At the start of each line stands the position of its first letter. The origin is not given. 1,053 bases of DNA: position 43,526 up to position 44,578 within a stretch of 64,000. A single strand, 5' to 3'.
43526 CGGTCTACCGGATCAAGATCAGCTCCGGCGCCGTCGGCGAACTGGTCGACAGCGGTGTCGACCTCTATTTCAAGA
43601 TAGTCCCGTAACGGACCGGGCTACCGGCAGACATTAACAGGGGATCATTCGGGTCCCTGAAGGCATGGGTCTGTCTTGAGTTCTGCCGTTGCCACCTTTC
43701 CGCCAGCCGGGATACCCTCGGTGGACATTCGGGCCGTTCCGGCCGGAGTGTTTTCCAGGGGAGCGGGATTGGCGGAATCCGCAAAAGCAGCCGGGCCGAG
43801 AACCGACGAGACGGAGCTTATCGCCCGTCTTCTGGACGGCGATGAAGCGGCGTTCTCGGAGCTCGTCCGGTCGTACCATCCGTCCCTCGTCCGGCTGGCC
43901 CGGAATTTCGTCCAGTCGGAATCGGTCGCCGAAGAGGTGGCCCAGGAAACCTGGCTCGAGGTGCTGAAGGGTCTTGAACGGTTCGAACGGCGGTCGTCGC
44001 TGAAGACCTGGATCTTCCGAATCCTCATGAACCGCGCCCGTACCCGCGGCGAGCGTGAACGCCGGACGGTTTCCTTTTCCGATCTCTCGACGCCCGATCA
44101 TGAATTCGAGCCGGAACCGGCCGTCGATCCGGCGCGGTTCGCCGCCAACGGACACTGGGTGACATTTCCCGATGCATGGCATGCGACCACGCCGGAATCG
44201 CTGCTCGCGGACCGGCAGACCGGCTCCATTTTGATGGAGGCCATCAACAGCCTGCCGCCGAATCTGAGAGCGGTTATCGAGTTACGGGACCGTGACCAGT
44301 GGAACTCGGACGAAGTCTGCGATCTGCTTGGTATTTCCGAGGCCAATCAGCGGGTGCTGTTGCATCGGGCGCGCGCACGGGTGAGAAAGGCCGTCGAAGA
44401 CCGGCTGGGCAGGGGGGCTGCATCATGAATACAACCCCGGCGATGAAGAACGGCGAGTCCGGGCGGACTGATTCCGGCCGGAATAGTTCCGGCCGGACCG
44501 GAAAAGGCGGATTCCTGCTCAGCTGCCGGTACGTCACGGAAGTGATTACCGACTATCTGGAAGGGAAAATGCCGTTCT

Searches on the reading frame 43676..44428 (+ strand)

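Call 68: search_protein_families(library=pfam, proteins=[window:43676-44428:+], max_evalue=0.001)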
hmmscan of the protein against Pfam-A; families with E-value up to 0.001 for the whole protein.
window:43676-44428:+ (250 aa): 5 families
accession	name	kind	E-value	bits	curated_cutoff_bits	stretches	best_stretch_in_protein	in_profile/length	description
PF04542.20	Sigma70_r2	-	7.4e-16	58.2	24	1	63-130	1-70/71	Sigma-70 region 2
PF08281.18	Sigma70_r4_2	-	3.6e-12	46.2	25.7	1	185-235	3-53/54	Sigma-70, region 4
PF07638.17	Sigma70_ECF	-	9.1e-07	29.4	21.1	0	45-112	4-69/185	ECF sigma factor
PF04545.22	Sigma70_r4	-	3.6e-06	26.8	24.1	1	189-238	1-50/50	Sigma-70, region 4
PF22029.2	PhyR_sigma2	-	0.00065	20.1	27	0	69-117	6-54/55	Sigma2 domain of PhyR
